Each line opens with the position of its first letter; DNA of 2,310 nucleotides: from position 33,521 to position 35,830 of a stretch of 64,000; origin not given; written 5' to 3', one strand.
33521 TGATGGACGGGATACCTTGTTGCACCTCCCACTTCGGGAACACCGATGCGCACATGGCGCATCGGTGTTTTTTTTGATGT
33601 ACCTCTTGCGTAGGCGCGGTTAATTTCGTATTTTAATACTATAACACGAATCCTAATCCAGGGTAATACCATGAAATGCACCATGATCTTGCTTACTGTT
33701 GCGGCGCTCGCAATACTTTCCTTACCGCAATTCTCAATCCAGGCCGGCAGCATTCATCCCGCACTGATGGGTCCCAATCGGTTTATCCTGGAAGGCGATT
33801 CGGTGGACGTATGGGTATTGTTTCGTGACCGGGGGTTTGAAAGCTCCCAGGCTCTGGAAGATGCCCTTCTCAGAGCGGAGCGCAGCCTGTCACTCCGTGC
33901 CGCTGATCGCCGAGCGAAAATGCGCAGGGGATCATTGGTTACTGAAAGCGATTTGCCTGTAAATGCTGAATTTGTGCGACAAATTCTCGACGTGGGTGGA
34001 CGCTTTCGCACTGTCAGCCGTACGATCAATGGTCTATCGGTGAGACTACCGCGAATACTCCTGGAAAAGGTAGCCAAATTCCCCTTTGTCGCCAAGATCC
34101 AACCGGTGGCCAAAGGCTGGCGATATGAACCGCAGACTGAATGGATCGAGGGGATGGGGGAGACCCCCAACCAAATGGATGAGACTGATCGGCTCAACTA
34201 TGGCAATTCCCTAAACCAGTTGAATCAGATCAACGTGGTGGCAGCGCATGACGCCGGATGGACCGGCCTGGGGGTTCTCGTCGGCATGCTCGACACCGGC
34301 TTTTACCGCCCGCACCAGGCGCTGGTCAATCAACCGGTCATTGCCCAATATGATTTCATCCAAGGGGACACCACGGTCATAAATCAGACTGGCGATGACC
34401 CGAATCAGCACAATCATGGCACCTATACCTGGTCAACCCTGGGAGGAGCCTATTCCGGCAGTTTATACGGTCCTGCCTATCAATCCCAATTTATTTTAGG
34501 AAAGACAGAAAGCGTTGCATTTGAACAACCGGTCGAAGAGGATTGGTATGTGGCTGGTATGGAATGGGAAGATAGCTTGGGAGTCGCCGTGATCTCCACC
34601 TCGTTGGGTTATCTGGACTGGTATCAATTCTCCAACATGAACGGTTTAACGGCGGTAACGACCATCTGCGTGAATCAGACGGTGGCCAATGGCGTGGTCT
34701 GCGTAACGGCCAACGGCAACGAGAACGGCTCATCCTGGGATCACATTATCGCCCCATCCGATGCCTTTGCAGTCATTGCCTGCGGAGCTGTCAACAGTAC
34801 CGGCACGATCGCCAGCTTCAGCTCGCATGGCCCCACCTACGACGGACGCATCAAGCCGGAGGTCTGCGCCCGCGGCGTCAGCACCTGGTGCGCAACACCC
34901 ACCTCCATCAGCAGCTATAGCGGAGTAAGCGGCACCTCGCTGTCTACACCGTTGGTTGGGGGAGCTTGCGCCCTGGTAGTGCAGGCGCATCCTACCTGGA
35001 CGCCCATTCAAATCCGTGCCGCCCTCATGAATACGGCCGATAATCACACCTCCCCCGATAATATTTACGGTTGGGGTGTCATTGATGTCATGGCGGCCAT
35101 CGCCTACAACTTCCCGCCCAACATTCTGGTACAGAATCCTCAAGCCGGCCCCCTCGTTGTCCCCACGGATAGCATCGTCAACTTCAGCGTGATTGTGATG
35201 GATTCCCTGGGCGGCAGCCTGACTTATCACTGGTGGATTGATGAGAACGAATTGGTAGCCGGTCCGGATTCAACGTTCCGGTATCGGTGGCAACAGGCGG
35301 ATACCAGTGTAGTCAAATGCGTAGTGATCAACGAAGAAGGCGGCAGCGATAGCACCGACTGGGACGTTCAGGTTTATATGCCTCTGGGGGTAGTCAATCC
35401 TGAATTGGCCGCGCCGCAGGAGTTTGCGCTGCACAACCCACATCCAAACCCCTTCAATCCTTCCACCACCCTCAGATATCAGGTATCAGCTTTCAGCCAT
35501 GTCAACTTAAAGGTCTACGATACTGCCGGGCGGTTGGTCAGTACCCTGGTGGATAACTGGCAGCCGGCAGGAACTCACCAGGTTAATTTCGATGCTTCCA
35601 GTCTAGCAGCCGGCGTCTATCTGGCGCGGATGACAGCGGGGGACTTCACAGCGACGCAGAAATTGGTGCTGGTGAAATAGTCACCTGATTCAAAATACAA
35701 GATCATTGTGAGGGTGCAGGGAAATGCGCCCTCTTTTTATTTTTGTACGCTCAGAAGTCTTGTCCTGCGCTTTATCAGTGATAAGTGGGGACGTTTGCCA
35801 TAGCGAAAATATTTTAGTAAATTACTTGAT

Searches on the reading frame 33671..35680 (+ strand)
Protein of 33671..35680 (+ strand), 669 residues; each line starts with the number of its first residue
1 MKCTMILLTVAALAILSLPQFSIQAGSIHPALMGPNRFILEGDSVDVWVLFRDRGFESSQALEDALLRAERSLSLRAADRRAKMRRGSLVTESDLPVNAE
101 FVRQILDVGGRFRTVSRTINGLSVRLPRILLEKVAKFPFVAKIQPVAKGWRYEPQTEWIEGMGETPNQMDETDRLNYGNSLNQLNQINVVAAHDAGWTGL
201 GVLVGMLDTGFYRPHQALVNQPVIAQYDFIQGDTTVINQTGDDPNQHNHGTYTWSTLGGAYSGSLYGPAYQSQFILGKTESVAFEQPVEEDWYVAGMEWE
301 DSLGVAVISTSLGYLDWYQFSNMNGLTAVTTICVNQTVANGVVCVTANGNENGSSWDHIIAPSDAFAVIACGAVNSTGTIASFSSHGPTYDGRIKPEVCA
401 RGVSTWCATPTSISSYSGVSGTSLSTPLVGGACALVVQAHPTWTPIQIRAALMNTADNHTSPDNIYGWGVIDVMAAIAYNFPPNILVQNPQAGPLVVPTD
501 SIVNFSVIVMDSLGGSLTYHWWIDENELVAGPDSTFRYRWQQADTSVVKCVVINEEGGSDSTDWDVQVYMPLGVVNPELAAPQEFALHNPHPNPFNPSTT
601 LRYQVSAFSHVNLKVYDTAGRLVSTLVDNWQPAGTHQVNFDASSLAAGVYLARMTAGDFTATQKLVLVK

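Call 7: search_protein_families(library=pfam, proteins=[window:33671-35680:+])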
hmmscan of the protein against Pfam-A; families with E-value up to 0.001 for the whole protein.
window:33671-35680:+ (669 aa): 3 families
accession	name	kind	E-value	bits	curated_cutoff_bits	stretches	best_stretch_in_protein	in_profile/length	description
PF00082.27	Peptidase_S8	-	1.4e-37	130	21.8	1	201-469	3-288/288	Subtilase family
PF18962.6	Por_Secre_tail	-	8.8e-09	36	27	1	592-666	3-74/75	Secretion system C-terminal sorting domain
PF13860.13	FlgD_ig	-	8.7e-05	22.9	27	1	606-656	20-75/79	FlgD Ig-like domain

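Call 13: find_encoding_contigs(protein=window:33671-35680:+, flank=3000, max_places=10)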
Protein window:33671-35680:+ (669 aa): no gene with exactly this product is on record in the collection.

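Call 14: find_homologous_proteins(query=window:33671-35680:+)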
Query window:33671-35680:+ (669 aa): 3620 proteins with E <= 0.001 among 8000 candidates; the best 120 are listed.
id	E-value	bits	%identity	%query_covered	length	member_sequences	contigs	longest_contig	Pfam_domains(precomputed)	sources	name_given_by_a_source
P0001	0.0e+0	1474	100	95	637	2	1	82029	PF18962.8,PF00082.28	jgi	jgi:subtilisin family serine protease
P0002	0.0e+0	1038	68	100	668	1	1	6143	PF18962.8,PF00082.28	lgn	-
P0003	2.0e-249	848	58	100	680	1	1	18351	PF18962.8,PF00082.28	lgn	-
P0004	4.4e-248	843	58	97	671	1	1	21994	PF18962.8,PF00082.28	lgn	-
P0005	4.4e-247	840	57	99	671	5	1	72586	PF18962.8,PF00082.28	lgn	-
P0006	8.7e-242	822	56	100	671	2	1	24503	PF18962.8,PF00082.28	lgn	-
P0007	1.1e-241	822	57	97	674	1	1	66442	PF18962.8,PF00082.28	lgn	-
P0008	1.1e-240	819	56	96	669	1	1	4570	PF18962.8,PF00082.28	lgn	-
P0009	5.4e-240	817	56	97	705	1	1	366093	PF18962.8,PF00082.28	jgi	jgi:hypothetical protein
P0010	2.1e-239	815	55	100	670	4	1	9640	PF18962.8,PF00082.28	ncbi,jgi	jgi:subtilisin family serine protease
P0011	6.7e-235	800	53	99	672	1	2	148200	PF18962.8,PF00082.28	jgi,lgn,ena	-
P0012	1.1e-234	799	56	96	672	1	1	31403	PF18962.8,PF00082.28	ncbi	-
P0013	1.2e-234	799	55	97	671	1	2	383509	PF18962.8,PF00082.28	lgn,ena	-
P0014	2.9e-233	794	53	100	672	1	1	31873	PF18962.8,PF00082.28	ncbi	-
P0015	3.7e-231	787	53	100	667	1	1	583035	PF18962.8,PF00082.28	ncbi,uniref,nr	ncbi:hypothetical protein CEE37_03500 [candidate division LCP-89 bacterium B3_LCP]|uniref:PKD domain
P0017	1.4e-225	769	55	97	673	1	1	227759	PF18962.8,PF00082.28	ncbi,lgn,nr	ncbi:MAG: S8 family peptidase [bacterium]|nr:S8 family peptidase [bacterium]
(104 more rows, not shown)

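Call 15: find_encoding_contigs(protein=P0002, flank=4000, max_places=3)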
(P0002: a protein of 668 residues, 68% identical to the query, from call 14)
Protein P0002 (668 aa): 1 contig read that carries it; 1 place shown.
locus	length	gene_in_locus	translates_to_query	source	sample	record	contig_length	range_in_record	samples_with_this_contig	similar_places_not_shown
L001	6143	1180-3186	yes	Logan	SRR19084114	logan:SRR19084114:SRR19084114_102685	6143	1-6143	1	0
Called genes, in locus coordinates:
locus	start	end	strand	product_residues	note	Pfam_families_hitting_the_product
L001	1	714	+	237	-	?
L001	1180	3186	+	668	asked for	PF00082:Peptidase_S8, PF18962:Por_Secre_tail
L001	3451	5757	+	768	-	PF00932:LTD, PF18962:Por_Secre_tail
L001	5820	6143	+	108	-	?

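Call 16: find_encoding_contigs(protein=P0003, flank=4000, max_places=3)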
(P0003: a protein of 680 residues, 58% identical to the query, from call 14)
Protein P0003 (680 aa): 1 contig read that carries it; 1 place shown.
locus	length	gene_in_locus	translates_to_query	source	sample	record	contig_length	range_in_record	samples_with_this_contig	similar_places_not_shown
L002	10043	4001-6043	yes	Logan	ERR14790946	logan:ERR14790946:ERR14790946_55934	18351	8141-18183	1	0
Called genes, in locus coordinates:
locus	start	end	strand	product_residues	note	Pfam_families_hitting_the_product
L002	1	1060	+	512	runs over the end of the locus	PF01590:GAF, PF13185:GAF_2, PF13492:GAF_3, PF00158:Sigma54_activat, PF14532:Sigma54_activ_2, PF07728:AAA_5 (weak), PF25601:AAA_lid_14, PF02954:HTH_8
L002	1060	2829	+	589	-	PF00069:Pkinase, PF01636:APH (faint), PF03109:ABC1, PF07714:PK_Tyr_Ser-Thr, PF08308:PEGA (weak)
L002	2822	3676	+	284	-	-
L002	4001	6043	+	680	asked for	PF00082:Peptidase_S8, PF18962:Por_Secre_tail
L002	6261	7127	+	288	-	PF01040:UbiA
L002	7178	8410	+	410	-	PF04015:DUF362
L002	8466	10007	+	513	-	PF22842:Pel9A-like_beta_helix, PF13229:Beta_helix, PF18962:Por_Secre_tail (weak)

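Call 17: find_encoding_contigs(protein=P0005, flank=4000, max_places=3)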
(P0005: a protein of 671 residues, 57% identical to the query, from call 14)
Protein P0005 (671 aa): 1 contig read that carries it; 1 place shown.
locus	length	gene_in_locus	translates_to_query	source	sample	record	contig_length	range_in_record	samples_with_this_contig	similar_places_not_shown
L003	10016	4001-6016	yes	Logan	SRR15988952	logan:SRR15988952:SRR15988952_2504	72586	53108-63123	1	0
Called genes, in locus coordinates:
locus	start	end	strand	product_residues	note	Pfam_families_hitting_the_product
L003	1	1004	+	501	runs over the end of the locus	PF01590:GAF, PF13185:GAF_2, PF13492:GAF_3, PF00158:Sigma54_activat, PF14532:Sigma54_activ_2, PF07728:AAA_5 (weak), PF25601:AAA_lid_14, PF02954:HTH_8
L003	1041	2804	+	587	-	PF00069:Pkinase, PF01636:APH (faint), PF03109:ABC1, PF07714:PK_Tyr_Ser-Thr, PF08308:PEGA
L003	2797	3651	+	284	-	PF18935:DUF5683 (faint)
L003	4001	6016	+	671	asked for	PF00082:Peptidase_S8, PF18962:Por_Secre_tail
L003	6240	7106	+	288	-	PF01040:UbiA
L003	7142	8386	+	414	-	PF04015:DUF362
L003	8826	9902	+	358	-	PF00383:dCMP_cyt_deam_1, PF14437:MafB19-deam (weak), PF01872:RibD_C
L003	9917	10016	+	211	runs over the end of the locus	PF00677:Lum_binding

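Call 18: find_encoding_contigs(protein=P0015, flank=4000, max_places=3)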
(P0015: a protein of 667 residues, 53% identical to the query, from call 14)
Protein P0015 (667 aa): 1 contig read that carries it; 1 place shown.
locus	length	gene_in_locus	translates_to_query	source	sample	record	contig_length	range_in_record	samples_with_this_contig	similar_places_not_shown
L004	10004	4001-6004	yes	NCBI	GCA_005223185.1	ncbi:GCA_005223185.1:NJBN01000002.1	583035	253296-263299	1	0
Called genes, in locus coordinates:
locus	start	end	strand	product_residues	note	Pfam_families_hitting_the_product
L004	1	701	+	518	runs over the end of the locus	PF13432:TPR_16 (weak), PF13371:TPR_9 (weak), PF12895:ANAPC3, PF14559:TPR_19 (weak), PF23914:TPR_CcmH_CycH (weak), PF00515:TPR_1, PF13432:TPR_16, PF13414:TPR_11, +21 more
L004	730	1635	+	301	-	PF04015:DUF362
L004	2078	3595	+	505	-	-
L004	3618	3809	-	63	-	-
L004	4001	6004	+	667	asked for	PF00082:Peptidase_S8, PF18962:Por_Secre_tail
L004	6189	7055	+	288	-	PF01040:UbiA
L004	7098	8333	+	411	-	PF04015:DUF362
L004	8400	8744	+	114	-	-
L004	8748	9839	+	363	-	-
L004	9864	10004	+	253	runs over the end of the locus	-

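Call 28: find_encoding_contigs(protein=P0004, flank=4000, max_places=2)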
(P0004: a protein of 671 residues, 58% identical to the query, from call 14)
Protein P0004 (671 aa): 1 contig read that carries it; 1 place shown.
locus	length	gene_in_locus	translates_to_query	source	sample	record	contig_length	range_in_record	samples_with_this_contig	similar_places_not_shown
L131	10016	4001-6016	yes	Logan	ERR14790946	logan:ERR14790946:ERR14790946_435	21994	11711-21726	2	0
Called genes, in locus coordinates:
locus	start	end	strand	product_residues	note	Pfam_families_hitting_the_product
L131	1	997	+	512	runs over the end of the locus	PF01590:GAF, PF13185:GAF_2, PF13492:GAF_3 (weak), PF00158:Sigma54_activat, PF14532:Sigma54_activ_2, PF07728:AAA_5 (weak), PF25601:AAA_lid_14, PF02954:HTH_8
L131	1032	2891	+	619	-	PF00069:Pkinase, PF03109:ABC1, PF07714:PK_Tyr_Ser-Thr, PF08308:PEGA (weak)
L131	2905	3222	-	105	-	-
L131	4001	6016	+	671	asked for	PF00082:Peptidase_S8, PF18962:Por_Secre_tail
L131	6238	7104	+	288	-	PF01040:UbiA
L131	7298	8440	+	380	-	PF04015:DUF362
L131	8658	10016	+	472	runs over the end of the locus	PF13229:Beta_helix (weak), PF18962:Por_Secre_tail (weak)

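Call 29: find_encoding_contigs(protein=P0007, flank=4000, max_places=2)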
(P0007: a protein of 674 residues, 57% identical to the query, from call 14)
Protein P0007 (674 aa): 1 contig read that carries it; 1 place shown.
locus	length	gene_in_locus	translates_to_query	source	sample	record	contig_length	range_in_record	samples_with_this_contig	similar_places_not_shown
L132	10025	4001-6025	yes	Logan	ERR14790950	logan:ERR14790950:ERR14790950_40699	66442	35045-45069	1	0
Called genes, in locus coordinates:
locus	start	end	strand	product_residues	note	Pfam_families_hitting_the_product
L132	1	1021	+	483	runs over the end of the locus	PF01590:GAF, PF13185:GAF_2, PF13492:GAF_3, PF00158:Sigma54_activat, PF14532:Sigma54_activ_2, PF07724:AAA_2 (weak), PF25601:AAA_lid_14, PF02954:HTH_8, +1 more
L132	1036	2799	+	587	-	PF00069:Pkinase, PF03109:ABC1, PF07714:PK_Tyr_Ser-Thr, PF08308:PEGA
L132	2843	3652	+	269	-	PF18935:DUF5683 (weak)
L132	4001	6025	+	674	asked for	PF00082:Peptidase_S8, PF18962:Por_Secre_tail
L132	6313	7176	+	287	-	PF01040:UbiA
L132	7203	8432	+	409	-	PF04015:DUF362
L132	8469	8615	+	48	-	-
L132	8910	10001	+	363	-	PF00383:dCMP_cyt_deam_1, PF14437:MafB19-deam, PF01872:RibD_C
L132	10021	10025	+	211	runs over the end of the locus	PF00677:Lum_binding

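Call 30: find_encoding_contigs(protein=P0009, flank=4000, max_places=2)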
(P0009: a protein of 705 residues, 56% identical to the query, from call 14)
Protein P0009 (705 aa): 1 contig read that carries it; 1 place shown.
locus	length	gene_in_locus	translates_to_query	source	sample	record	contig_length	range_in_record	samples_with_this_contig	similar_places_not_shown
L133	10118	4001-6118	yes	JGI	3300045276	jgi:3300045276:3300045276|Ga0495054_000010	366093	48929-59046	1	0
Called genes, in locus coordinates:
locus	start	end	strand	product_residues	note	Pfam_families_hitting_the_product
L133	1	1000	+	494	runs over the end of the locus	PF01590:GAF, PF13185:GAF_2, PF13492:GAF_3, PF00158:Sigma54_activat, PF14532:Sigma54_activ_2, PF07728:AAA_5 (weak), PF25601:AAA_lid_14, PF02954:HTH_8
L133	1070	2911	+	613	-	PF00069:Pkinase, PF07714:PK_Tyr_Ser-Thr, PF08308:PEGA (faint)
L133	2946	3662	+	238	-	PF13424:TPR_12 (faint)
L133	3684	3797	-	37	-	-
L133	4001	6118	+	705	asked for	PF00082:Peptidase_S8, PF18962:Por_Secre_tail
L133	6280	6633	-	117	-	-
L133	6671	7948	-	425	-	PF12838:Fer4_7, PF13187:Fer4_9 (weak), PF13237:Fer4_10, PF14697:Fer4_21 (weak), PF25160:LdpA_Fe-S-bd, PF00037:Fer4 (weak), PF02906:Fe_hyd_lg_C, PF04060:FeS, +2 more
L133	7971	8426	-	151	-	PF13581:HATPase_c_2 (weak), PF02518:HATPase_c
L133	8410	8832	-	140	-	-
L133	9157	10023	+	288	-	PF01040:UbiA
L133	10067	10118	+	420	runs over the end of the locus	PF04015:DUF362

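Call 31: find_encoding_contigs(protein=P0011, flank=4000, max_places=2)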
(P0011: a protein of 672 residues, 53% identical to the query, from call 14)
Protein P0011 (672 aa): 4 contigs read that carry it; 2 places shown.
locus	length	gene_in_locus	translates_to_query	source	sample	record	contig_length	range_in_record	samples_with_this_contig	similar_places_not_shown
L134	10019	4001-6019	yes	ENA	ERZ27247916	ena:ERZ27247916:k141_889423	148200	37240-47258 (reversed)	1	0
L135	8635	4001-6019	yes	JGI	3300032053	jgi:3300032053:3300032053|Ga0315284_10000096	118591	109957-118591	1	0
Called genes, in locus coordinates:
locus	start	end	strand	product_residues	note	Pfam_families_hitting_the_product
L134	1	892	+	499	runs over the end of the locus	PF01590:GAF, PF13185:GAF_2, PF13492:GAF_3, PF00158:Sigma54_activat, PF14532:Sigma54_activ_2, PF07728:AAA_5 (weak), PF25601:AAA_lid_14, PF02954:HTH_8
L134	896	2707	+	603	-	PF00069:Pkinase, PF03109:ABC1 (weak), PF07714:PK_Tyr_Ser-Thr, PF08308:PEGA (faint)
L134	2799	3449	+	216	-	PF18935:DUF5683 (faint)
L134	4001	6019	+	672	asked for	PF00082:Peptidase_S8, PF18962:Por_Secre_tail (weak)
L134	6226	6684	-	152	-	PF01750:HycI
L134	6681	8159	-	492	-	PF27537:HoxH, PF00374:NiFeSe_Hases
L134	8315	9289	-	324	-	PF01058:Oxidored_q6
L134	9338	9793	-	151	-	PF02662:FlpD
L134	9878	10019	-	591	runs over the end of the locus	PF13510:Fer2_4, PF12797:Fer4_2 (faint), PF13237:Fer4_10 (weak), PF14697:Fer4_21, PF12838:Fer4_7 (weak), PF13187:Fer4_9 (weak), PF00037:Fer4 (weak), PF12837:Fer4_6 (weak), +2 more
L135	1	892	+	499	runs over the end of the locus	PF01590:GAF, PF13185:GAF_2, PF13492:GAF_3, PF00158:Sigma54_activat, PF14532:Sigma54_activ_2, PF07728:AAA_5 (weak), PF25601:AAA_lid_14, PF02954:HTH_8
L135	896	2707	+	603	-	PF00069:Pkinase, PF03109:ABC1 (weak), PF07714:PK_Tyr_Ser-Thr, PF08308:PEGA (faint)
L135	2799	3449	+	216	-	PF18935:DUF5683 (faint)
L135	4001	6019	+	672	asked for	PF00082:Peptidase_S8, PF18962:Por_Secre_tail (weak)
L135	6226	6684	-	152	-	PF01750:HycI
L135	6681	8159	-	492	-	PF27537:HoxH, PF00374:NiFeSe_Hases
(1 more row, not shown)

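Call 32: find_encoding_contigs(protein=P0017, flank=4000, max_places=2)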
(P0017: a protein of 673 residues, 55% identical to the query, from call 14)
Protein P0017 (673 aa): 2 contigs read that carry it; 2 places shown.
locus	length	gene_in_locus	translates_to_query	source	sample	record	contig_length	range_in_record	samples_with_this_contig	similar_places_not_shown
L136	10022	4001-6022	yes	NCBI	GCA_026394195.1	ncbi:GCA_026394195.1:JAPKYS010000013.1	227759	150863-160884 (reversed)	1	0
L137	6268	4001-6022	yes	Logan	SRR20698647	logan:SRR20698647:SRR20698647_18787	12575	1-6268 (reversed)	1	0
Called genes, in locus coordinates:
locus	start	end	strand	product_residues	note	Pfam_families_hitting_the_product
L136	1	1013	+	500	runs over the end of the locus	PF01590:GAF, PF13185:GAF_2, PF13492:GAF_3, PF00158:Sigma54_activat, PF14532:Sigma54_activ_2, PF07728:AAA_5, PF25601:AAA_lid_14, PF02954:HTH_8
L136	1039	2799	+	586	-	PF00069:Pkinase, PF03109:ABC1, PF07714:PK_Tyr_Ser-Thr, PF08308:PEGA (weak)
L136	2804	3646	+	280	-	PF18935:DUF5683 (weak)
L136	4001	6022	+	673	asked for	PF00082:Peptidase_S8, PF18962:Por_Secre_tail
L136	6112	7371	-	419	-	PF00072:Response_reg, PF13487:HD_5, PF01966:HD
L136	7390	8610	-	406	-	PF12679:ABC2_membrane_2, PF12698:ABC2_membrane_3, PF12730:ABC2_membrane_4 (weak)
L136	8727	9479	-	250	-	PF00005:ABC_tran, PF13304:AAA_21 (faint)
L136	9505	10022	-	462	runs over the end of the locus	PF20094:GWxTD_dom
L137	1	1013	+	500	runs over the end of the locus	PF01590:GAF, PF13185:GAF_2, PF13492:GAF_3, PF00158:Sigma54_activat, PF14532:Sigma54_activ_2, PF07728:AAA_5, PF25601:AAA_lid_14, PF02954:HTH_8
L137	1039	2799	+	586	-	PF00069:Pkinase, PF03109:ABC1, PF07714:PK_Tyr_Ser-Thr, PF08308:PEGA (weak)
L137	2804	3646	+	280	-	PF18935:DUF5683 (weak)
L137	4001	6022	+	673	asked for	PF00082:Peptidase_S8, PF18962:Por_Secre_tail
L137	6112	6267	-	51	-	?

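Call 56: find_encoding_contigs(protein=P0001, flank=1000, max_places=3)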
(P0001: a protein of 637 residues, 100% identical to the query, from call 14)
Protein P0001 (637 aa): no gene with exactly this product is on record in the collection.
